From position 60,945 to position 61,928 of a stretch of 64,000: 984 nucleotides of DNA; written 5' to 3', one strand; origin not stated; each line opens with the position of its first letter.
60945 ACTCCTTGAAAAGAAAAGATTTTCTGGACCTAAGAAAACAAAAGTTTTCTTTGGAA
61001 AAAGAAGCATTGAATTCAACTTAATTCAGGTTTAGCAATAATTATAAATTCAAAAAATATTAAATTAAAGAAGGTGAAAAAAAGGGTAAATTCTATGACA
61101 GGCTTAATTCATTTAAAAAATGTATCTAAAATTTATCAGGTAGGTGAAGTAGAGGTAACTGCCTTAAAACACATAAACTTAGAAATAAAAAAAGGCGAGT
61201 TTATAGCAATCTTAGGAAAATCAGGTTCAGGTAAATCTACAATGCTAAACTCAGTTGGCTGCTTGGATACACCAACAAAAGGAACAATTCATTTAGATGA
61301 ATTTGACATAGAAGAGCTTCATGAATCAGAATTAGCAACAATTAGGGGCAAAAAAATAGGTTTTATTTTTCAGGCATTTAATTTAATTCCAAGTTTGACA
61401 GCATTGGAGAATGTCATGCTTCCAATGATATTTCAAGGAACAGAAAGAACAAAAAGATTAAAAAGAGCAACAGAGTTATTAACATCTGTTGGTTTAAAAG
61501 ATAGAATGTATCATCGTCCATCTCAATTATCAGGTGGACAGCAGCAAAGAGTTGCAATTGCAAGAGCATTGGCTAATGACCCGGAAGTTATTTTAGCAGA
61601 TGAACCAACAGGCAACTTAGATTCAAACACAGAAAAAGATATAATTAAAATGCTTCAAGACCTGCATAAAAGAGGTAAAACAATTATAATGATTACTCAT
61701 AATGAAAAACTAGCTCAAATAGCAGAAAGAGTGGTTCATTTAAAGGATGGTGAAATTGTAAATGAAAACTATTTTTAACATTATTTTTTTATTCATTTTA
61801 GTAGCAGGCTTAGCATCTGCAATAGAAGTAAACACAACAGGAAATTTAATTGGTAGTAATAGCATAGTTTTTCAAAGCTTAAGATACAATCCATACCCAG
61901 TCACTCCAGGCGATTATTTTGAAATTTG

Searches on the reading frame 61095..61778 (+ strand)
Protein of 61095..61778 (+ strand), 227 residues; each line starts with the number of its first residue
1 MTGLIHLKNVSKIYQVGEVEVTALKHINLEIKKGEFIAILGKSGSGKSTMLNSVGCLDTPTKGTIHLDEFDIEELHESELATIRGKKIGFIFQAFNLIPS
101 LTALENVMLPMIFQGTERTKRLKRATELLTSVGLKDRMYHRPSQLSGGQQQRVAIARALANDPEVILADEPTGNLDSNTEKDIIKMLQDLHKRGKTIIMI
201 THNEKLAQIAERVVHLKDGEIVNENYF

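Call 32: find_encoding_contigs(protein=window:61095-61778:+, flank=1500, max_places=10)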
Protein window:61095-61778:+ (227 aa): 24 contigs read that carry it; 10 places shown.
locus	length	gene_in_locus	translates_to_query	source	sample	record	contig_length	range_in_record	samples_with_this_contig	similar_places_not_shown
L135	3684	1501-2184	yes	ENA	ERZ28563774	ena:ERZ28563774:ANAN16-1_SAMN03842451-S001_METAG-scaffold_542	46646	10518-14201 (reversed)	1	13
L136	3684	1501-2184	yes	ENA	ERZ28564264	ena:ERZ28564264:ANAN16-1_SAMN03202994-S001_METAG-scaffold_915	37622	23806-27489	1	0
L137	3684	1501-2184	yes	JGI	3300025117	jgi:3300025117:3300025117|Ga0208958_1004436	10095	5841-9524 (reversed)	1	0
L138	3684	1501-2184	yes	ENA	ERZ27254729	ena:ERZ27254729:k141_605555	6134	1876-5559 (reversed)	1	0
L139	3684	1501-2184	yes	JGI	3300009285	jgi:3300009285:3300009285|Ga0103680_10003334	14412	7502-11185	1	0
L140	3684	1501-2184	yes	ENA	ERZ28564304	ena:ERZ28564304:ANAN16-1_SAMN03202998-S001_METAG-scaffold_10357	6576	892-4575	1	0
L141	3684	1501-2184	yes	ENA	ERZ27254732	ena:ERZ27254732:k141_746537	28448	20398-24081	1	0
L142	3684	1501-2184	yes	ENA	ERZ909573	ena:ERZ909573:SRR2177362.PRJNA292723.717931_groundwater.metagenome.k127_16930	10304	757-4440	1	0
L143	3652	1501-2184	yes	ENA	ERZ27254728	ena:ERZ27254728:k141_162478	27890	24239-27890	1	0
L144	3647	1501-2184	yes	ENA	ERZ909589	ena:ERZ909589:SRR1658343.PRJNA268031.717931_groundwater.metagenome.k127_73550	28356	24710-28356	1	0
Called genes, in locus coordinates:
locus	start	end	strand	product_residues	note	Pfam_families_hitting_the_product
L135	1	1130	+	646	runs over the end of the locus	PF00082:Peptidase_S8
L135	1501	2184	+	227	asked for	PF02463:SMC_N (weak), PF00005:ABC_tran, PF13304:AAA_21 (faint)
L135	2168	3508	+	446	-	PF07705:CARDB (faint), PF10633:NPCBM_assoc (faint)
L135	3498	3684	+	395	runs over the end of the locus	PF12704:MacB_PCD, PF02687:FtsX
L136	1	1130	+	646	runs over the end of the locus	PF00082:Peptidase_S8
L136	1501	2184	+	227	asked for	PF02463:SMC_N (weak), PF00005:ABC_tran, PF13304:AAA_21 (faint)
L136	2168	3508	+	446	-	PF07705:CARDB (faint), PF10633:NPCBM_assoc (faint)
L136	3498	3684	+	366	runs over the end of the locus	-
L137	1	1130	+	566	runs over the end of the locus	?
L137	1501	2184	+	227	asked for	PF02463:SMC_N (weak), PF00005:ABC_tran, PF13304:AAA_21 (faint)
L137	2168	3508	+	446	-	PF07705:CARDB (faint), PF10633:NPCBM_assoc (faint)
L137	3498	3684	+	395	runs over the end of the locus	PF12704:MacB_PCD, PF02687:FtsX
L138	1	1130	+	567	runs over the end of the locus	?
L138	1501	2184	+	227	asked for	PF02463:SMC_N (weak), PF00005:ABC_tran, PF13304:AAA_21 (faint)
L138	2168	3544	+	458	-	PF07705:CARDB (faint), PF10633:NPCBM_assoc (faint)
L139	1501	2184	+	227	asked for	PF02463:SMC_N (weak), PF00005:ABC_tran, PF13304:AAA_21 (faint)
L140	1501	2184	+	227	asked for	PF02463:SMC_N (weak), PF00005:ABC_tran, PF13304:AAA_21 (faint)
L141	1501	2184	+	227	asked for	PF02463:SMC_N (weak), PF00005:ABC_tran, PF13304:AAA_21 (faint)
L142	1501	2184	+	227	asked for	PF02463:SMC_N (weak), PF00005:ABC_tran, PF13304:AAA_21 (faint)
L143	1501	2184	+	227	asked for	PF02463:SMC_N (weak), PF00005:ABC_tran, PF13304:AAA_21 (faint)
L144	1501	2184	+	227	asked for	PF02463:SMC_N (weak), PF00005:ABC_tran, PF13304:AAA_21 (faint)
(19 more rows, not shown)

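Call 43: find_encoding_contigs(protein=window:61095-61778:+, flank=10000, max_places=10)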
Protein window:61095-61778:+ (227 aa): 22 contigs read that carry it; 10 places shown.
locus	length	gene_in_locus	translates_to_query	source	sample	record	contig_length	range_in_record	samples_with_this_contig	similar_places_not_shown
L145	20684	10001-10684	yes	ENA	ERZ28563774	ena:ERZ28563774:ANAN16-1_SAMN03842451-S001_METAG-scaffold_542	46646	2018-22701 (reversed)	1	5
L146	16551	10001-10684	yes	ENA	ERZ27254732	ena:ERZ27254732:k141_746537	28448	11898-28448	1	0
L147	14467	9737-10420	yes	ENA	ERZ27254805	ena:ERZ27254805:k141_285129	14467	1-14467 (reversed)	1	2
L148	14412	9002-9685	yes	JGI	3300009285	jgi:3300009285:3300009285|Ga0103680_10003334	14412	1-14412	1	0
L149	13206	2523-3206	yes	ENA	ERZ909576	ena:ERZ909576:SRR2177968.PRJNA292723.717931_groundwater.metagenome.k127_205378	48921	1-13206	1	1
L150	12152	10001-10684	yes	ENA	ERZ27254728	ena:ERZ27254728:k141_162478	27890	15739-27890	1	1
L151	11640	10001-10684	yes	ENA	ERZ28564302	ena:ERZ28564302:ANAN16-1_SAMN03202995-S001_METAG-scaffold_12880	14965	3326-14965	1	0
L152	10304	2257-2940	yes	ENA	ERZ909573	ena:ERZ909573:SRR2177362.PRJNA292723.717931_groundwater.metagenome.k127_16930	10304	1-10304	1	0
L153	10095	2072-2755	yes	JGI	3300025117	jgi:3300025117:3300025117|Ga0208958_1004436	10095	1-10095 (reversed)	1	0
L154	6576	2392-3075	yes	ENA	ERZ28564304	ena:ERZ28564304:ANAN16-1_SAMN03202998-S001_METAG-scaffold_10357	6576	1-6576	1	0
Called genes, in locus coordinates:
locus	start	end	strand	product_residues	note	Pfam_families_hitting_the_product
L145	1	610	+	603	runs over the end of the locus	PF01850:PIN, PF20720:nSTAND3 (faint), PF00437:T2SSE (weak), PF00013:KH_1 (weak)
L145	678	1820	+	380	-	PF00535:Glycos_transf_2, PF10111:Glyco_tranf_2_2, PF13641:Glyco_tranf_2_3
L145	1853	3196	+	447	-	PF07690:MFS_1, PF00083:Sugar_tr, PF07690:MFS_1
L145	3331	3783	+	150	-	PF03073:TspO_MBR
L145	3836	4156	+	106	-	-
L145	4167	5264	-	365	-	PF13528:Glyco_trans_1_3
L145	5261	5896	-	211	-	PF02585:PIG-L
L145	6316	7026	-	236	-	PF01255:Prenyltransf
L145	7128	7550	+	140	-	-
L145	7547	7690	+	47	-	-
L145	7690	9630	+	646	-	PF00082:Peptidase_S8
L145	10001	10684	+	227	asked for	PF02463:SMC_N (weak), PF00005:ABC_tran, PF13304:AAA_21 (faint)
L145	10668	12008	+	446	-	PF07705:CARDB (faint), PF10633:NPCBM_assoc (faint)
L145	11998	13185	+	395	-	PF12704:MacB_PCD, PF02687:FtsX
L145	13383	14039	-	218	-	PF02732:ERCC4, PF00633:HHH (faint), PF12826:HHH_2, PF14520:HHH_5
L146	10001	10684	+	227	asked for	PF02463:SMC_N (weak), PF00005:ABC_tran, PF13304:AAA_21 (faint)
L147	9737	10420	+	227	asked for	PF02463:SMC_N (weak), PF00005:ABC_tran, PF13304:AAA_21 (faint)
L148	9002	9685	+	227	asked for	PF02463:SMC_N (weak), PF00005:ABC_tran, PF13304:AAA_21 (faint)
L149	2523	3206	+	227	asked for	PF02463:SMC_N (weak), PF00005:ABC_tran, PF13304:AAA_21 (faint)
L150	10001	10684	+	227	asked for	PF02463:SMC_N (weak), PF00005:ABC_tran, PF13304:AAA_21 (faint)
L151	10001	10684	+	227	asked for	PF02463:SMC_N (weak), PF00005:ABC_tran, PF13304:AAA_21 (faint)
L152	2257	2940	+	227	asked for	PF02463:SMC_N (weak), PF00005:ABC_tran, PF13304:AAA_21 (faint)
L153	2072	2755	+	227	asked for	PF02463:SMC_N (weak), PF00005:ABC_tran, PF13304:AAA_21 (faint)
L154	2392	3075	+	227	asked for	PF02463:SMC_N (weak), PF00005:ABC_tran, PF13304:AAA_21 (faint)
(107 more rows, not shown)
